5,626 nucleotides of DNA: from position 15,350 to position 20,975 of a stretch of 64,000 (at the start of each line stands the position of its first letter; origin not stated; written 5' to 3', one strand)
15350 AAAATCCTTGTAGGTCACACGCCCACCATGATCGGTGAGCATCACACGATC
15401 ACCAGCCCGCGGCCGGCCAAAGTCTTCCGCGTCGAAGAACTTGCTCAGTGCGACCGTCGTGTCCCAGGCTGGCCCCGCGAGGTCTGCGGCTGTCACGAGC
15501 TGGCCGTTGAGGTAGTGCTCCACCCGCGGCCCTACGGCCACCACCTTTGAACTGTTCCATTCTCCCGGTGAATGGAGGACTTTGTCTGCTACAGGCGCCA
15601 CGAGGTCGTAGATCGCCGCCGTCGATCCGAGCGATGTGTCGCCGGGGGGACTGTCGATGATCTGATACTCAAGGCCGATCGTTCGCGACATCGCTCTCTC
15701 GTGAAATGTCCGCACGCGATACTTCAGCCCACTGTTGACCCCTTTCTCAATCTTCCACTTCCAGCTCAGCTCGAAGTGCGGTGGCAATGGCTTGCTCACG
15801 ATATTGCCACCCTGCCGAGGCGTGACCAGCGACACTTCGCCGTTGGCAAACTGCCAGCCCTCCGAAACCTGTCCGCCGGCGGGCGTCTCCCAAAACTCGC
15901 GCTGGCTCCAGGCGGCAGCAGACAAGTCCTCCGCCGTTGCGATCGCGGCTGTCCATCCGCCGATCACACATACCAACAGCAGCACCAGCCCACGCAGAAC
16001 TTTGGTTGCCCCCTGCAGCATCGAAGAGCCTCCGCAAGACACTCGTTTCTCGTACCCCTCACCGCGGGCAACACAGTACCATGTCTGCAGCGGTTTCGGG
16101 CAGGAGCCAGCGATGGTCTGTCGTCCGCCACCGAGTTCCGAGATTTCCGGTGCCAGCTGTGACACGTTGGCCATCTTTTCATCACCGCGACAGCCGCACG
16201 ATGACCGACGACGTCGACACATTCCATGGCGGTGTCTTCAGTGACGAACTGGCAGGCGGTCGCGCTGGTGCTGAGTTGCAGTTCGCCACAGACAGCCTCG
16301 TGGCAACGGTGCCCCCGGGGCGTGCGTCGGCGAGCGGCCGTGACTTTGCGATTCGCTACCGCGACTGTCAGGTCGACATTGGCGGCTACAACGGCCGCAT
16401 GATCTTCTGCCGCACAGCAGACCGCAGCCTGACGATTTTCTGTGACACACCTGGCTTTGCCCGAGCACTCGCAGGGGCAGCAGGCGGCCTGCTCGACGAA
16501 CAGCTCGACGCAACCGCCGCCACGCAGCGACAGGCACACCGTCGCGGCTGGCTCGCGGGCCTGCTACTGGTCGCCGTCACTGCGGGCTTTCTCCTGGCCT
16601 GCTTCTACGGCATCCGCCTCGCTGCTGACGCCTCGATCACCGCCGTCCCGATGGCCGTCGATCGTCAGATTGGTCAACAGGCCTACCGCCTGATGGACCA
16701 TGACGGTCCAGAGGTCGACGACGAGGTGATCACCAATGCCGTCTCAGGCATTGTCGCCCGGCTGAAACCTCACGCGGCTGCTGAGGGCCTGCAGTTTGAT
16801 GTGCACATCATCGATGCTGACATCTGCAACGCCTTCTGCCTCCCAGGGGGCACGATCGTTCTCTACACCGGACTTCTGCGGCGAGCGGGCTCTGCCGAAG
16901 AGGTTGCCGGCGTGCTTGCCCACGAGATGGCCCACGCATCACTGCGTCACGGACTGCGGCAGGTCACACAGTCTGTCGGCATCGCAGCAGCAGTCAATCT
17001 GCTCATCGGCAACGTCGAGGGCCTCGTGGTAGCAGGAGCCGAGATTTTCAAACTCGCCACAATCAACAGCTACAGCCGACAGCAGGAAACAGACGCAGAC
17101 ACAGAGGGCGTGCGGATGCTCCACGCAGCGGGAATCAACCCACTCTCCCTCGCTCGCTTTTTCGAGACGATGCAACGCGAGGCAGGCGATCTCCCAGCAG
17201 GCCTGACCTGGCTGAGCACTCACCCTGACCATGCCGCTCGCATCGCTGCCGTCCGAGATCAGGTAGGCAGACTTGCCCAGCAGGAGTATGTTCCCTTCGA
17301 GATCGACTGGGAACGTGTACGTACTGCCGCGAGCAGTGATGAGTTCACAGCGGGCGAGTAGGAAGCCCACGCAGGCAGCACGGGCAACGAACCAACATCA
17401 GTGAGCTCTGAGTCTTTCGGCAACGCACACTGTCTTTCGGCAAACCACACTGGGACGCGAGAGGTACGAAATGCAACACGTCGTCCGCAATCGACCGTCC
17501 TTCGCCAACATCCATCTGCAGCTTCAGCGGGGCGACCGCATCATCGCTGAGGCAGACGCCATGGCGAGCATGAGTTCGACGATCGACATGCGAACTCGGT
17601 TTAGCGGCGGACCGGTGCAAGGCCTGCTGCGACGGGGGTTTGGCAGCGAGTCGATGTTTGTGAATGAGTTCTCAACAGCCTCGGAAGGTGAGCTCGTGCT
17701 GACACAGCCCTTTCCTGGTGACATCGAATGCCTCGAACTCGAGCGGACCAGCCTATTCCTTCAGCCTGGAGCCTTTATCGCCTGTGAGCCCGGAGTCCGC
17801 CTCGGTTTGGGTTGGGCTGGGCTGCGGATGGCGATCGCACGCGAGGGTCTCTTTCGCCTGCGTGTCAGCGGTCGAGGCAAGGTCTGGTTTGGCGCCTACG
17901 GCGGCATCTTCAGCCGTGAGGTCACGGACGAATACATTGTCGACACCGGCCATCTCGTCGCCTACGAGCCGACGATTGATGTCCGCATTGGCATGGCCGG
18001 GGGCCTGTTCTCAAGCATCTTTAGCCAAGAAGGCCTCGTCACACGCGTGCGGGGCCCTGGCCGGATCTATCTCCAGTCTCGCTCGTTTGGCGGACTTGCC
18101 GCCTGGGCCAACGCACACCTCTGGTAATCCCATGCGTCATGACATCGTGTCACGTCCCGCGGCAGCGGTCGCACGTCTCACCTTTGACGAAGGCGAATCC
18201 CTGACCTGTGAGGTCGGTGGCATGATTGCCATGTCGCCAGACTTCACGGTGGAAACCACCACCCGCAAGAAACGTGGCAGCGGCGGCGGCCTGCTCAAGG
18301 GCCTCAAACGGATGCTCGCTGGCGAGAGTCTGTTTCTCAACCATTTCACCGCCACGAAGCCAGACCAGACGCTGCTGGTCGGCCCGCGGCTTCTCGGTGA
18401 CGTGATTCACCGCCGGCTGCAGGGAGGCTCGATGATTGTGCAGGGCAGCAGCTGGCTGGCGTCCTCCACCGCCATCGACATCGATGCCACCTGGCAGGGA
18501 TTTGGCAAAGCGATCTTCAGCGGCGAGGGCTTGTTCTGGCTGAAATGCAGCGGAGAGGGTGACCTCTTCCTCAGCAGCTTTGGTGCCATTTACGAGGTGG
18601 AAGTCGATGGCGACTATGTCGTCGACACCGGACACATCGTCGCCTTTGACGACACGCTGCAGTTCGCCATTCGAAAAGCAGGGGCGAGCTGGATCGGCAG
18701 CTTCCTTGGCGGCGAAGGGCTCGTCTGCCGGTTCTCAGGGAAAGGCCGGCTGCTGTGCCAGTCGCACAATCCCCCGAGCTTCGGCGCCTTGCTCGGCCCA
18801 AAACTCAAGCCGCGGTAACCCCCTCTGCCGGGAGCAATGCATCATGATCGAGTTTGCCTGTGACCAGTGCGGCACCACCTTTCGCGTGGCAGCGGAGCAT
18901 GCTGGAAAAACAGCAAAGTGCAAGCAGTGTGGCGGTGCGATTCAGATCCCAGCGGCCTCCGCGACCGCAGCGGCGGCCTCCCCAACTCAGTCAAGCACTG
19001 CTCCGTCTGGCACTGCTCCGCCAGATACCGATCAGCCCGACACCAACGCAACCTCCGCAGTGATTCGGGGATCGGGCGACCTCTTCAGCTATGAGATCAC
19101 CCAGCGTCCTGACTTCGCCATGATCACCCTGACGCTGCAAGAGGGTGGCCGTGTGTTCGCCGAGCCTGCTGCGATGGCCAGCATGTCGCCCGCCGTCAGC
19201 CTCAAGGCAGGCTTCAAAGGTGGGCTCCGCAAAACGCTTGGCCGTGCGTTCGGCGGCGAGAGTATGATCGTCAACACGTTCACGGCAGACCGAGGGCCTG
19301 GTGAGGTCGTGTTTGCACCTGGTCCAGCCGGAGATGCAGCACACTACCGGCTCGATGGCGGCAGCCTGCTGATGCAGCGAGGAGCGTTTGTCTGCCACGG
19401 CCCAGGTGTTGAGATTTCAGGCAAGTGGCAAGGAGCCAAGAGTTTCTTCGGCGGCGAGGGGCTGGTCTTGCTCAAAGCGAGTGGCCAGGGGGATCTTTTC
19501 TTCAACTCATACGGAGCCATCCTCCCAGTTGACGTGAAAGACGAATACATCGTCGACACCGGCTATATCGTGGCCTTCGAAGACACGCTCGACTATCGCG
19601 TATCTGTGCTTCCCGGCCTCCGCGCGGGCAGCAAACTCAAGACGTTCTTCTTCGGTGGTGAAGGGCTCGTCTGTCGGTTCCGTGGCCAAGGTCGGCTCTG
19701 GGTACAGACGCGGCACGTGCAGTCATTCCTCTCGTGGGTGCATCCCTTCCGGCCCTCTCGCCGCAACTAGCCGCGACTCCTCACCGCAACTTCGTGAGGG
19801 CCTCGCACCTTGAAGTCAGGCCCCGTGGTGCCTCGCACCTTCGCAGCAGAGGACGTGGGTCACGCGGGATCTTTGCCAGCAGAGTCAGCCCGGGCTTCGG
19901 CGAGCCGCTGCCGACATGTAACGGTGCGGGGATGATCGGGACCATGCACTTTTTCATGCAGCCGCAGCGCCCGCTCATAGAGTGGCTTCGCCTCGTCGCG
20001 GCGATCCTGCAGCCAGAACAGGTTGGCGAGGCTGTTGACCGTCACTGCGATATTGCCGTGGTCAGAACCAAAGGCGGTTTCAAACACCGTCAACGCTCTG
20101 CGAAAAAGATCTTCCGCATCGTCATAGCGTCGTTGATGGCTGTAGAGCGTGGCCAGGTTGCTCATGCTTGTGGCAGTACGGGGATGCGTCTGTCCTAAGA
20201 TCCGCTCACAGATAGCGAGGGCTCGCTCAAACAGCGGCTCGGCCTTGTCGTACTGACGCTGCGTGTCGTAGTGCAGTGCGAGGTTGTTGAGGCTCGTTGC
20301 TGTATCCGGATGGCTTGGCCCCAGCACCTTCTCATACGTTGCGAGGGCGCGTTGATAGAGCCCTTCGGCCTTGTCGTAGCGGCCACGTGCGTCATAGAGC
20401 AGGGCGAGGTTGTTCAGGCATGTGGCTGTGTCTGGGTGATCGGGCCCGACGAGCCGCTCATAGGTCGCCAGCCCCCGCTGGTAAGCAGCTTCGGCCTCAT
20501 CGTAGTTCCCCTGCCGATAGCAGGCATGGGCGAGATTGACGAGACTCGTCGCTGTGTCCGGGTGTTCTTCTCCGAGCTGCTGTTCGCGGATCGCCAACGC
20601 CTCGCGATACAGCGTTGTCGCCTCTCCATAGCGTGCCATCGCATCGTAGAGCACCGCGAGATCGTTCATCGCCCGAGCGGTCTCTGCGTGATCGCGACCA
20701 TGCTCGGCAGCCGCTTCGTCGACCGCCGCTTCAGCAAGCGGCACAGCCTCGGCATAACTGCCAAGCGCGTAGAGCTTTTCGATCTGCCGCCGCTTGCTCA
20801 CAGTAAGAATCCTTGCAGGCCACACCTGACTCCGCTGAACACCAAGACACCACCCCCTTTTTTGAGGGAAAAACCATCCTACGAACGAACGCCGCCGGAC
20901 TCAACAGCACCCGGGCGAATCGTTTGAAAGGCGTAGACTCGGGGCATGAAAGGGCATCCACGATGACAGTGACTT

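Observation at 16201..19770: M48 protease + triple AIM24 operon: candidate membrane-stress/proteostasis machine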

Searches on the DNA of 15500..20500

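Call 85: search_rna_families(source=window, start=15500, end=20500, threshold=evalue, max_evalue=0.1)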
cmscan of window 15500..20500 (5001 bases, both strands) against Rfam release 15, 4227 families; matches with E-value up to 0.1: 0.
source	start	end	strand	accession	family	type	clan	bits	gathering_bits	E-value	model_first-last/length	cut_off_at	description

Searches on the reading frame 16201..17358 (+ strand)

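Call 7: search_protein_families(library=pfam, proteins=[window:16201-17358:+], max_evalue=0.01)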
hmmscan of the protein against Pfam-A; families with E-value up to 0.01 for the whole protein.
window:16201-17358:+ (386 aa): 3 families
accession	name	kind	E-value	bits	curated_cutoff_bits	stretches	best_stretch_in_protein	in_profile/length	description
PF01435.24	Peptidase_M48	-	9.2e-31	107.6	20.3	1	181-353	7-184/186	Peptidase family M48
PF13203.12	DUF2201_N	-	0.0052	16.9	23.2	1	190-256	16-81/271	Putative metallopeptidase domain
PF18305.6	DNA_pol_A_exoN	-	0.0069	17.1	23.5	0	332-368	3-39/87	3' to 5' exonuclease C-terminal domain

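Call 8: search_protein_families(library=ncbifam, proteins=[window:16201-17358:+], max_evalue=0.01)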
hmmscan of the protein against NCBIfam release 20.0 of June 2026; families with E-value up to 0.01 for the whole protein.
window:16201-17358:+ (386 aa): 8 families
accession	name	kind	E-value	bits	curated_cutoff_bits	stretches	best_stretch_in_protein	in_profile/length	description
NF052400.1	M48_BAM_BepA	equivalog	1.4e-26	93.4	570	1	149-361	41-263/483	beta-barrel assembly-enhancing protease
NF052399.1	M48_lipo_LoiP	exception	6.9e-15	55.2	365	1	180-355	70-244/247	metalloprotease LoiP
NF002363.0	PRK01345.1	equivalog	2e-08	33.7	422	1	146-268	35-156/318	zinc metalloprotease HtpX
NF002826.0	PRK03001.1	equivalog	8.1e-05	21.9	369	1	170-267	60-156/285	zinc metalloprotease HtpX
NF002775.0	PRK02870.1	equivalog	0.00011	21.6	285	1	176-275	112-211/338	zinc metalloprotease HtpX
NF002669.0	PRK02391.1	equivalog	0.00015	21.1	341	1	183-249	81-148/298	zinc metalloprotease HtpX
NF003425.0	PRK04897.1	equivalog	0.0012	18.1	355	1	201-273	100-174/298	zinc metalloprotease HtpX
NF003965.0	PRK05457.1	equivalog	0.0028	17.1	245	0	188-246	83-145/285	protease HtpX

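Call 36: search_protein_families(library=padloc, proteins=[window:16201-17358:+], max_evalue=0.01)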
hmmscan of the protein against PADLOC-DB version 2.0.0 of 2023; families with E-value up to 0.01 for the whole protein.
window:16201-17358:+ (386 aa): 0 families

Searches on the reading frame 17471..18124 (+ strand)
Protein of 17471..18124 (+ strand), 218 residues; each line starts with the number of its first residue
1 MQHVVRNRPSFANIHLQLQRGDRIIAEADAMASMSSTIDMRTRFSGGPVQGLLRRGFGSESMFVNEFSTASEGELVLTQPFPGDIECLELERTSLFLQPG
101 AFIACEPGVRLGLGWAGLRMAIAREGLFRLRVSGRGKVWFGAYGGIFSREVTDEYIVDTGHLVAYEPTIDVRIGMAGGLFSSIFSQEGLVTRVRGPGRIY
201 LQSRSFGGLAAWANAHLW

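Call 7: search_protein_families(library=pfam, proteins=[window:17471-18124:+], max_evalue=0.01)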
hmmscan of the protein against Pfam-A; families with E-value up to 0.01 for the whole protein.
window:17471-18124:+ (218 aa): 1 family
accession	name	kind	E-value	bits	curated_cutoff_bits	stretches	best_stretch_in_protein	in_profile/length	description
PF01987.23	AIM24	-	6.3e-57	193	25.7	1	7-204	5-205/205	Mitochondrial biogenesis AIM24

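Call 8: search_protein_families(library=ncbifam, proteins=[window:17471-18124:+], max_evalue=0.01)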
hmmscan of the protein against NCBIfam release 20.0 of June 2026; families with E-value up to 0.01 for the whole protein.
window:17471-18124:+ (218 aa): 1 family
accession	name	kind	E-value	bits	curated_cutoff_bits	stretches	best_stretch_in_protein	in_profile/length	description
TIGR00266.1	TIGR00266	hypoth_equivalog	5.4e-57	192.9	96.6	1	1-216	1-217/222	TIGR00266 family protein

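Call 36: search_protein_families(library=padloc, proteins=[window:17471-18124:+], max_evalue=0.01)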
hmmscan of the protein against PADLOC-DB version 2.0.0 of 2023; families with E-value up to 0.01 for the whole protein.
window:17471-18124:+ (218 aa): 0 families

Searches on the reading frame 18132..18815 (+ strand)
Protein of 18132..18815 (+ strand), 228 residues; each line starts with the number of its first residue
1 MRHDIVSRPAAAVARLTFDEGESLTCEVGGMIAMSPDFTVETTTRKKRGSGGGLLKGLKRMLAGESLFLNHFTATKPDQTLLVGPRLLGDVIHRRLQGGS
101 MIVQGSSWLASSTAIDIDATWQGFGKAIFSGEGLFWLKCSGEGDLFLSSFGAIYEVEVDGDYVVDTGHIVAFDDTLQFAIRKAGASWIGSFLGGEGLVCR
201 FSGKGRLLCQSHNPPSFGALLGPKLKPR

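Call 7: search_protein_families(library=pfam, proteins=[window:18132-18815:+], max_evalue=0.01)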
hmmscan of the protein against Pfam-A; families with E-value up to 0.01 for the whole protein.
window:18132-18815:+ (228 aa): 1 family
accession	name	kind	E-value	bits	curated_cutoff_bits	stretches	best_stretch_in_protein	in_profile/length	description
PF01987.23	AIM24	-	6.6e-65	219.1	25.7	1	5-212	3-205/205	Mitochondrial biogenesis AIM24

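Call 8: search_protein_families(library=ncbifam, proteins=[window:18132-18815:+], max_evalue=0.01)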
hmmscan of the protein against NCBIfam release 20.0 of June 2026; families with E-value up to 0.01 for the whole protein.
window:18132-18815:+ (228 aa): 1 family
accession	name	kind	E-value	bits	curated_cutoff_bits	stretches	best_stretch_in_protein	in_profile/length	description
TIGR00266.1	TIGR00266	hypoth_equivalog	2.8e-56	190.5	96.6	1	1-225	1-218/222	TIGR00266 family protein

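Call 35: search_solved_structures(query=window:18132-18815:+, max_evalue=0.01)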
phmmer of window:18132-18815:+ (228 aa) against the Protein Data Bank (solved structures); distinct sequences matched with E-value up to 0.01: 2.
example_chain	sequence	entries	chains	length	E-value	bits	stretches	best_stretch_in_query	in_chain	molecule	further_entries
1pg6_A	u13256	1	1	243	9.4e-20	74.3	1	13-221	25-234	Hypothetical protein SpyM3_0169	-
1yox_A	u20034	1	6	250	8.4e-17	64.6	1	14-211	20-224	hypothetical protein PA3696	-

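Call 36: search_protein_families(library=padloc, proteins=[window:18132-18815:+], max_evalue=0.01)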
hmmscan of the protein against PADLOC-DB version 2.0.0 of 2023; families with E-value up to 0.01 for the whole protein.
window:18132-18815:+ (228 aa): 0 families

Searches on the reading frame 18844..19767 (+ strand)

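Call 7: search_protein_families(library=pfam, proteins=[window:18844-19767:+], max_evalue=0.01)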
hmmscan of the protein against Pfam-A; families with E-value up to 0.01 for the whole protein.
window:18844-19767:+ (308 aa): 4 families
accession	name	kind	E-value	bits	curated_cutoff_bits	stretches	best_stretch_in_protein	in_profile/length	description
PF01987.23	AIM24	-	1.4e-60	204.9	25.7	1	83-290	1-205/205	Mitochondrial biogenesis AIM24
PF09723.15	Zn_ribbon_8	-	0.00031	21.1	34.4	1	3-31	5-34/41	Zinc ribbon domain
PF13719.11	Zn_ribbon_5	-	0.0014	18.8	29.3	1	5-30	4-32/37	zinc-ribbon domain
PF13717.11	Zn_ribbon_4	-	0.0061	16.9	30.3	0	4-30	3-32/36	zinc-ribbon domain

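Call 8: search_protein_families(library=ncbifam, proteins=[window:18844-19767:+], max_evalue=0.01)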
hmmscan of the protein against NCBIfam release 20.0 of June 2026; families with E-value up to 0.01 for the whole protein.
window:18844-19767:+ (308 aa): 5 families
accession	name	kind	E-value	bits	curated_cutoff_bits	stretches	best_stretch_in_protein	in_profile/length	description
TIGR00266.1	TIGR00266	hypoth_equivalog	1.7e-65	220.7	96.6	1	82-306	2-221/222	TIGR00266 family protein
TIGR02605.1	CxxC_CxxC_SSSS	subfamily_domain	8.8e-05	22.5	31.3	1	3-32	5-36/52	FmdB family zinc ribbon protein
TIGR02098.1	MJ0042_CXXC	domain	0.0027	17.4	20.9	1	4-31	3-33/38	MJ0042-type zinc finger domain-containing protein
NF041070.1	carrier_LysW_Arch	domain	0.0049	16.9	75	0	24-38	3-17/57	alpha-aminoadipate/glutamate carrier protein LysW/ArgW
NF033761.1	gliding_GltJ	equivalog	0.0099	15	450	0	3-72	2-74/671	adventurous gliding motility protein GltJ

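Call 36: search_protein_families(library=padloc, proteins=[window:18844-19767:+], max_evalue=0.01)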
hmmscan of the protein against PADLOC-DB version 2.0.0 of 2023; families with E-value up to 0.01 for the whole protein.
window:18844-19767:+ (308 aa): 0 families

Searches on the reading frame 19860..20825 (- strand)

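Call 7: search_protein_families(library=pfam, proteins=[window:19860-20825:-], max_evalue=0.01)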
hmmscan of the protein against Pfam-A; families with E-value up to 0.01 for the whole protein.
window:19860-20825:- (321 aa): 31 families (the best 25 are shown)
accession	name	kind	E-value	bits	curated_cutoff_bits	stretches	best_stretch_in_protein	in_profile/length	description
PF13424.12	TPR_12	-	2.3e-96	316.5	30.1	6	90-166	1-77/77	Tetratricopeptide repeat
PF13374.12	TPR_10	-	8.5e-86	280.2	27.5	6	133-174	1-42/42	Tetratricopeptide repeat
PF24885.1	TPR_NPHP3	-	2e-51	175.1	100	3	200-296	123-219/239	Nephrocystin-3 TPR domain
PF00515.34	TPR_1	-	3e-34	115.9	27.8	4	94-120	3-29/34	Tetratricopeptide repeat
PF13176.12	TPR_7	-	1.7e-32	109.1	27.9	5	137-167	2-32/36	Tetratricopeptide repeat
PF07719.23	TPR_2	-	1.5e-30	103.2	27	4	93-121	2-30/34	Tetratricopeptide repeat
PF13432.12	TPR_16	-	3.9e-22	78.8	32.7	3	98-164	3-61/65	Tetratricopeptide repeat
PF13181.12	TPR_8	-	7e-21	73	25.7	1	92-119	1-28/34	Tetratricopeptide repeat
PF13428.12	TPR_14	-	3.5e-18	64.7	23.5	1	96-123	5-32/44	Tetratricopeptide repeat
PF14559.12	TPR_19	-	1.7e-16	60.8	25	2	73-121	7-54/68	Tetratricopeptide repeat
PF17874.7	TPR_MalT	-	2e-13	50.8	45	2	27-165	59-192/336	MalT-like TPR region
PF04212.24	MIT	-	9.1e-10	38.9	30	0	134-162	4-32/66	MIT (microtubule interacting and transport) domain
PF13431.12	TPR_17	-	1.2e-08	35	24.4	0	134-154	13-33/34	Tetratricopeptide repeat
PF09986.15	DUF2225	-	1.3e-08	35.3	21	1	183-258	84-158/214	Uncharacterized protein conserved in bacteria (DUF2225)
PF07721.20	TPR_4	-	3.2e-08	33.8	27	1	94-117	3-26/26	Tetratricopeptide repeat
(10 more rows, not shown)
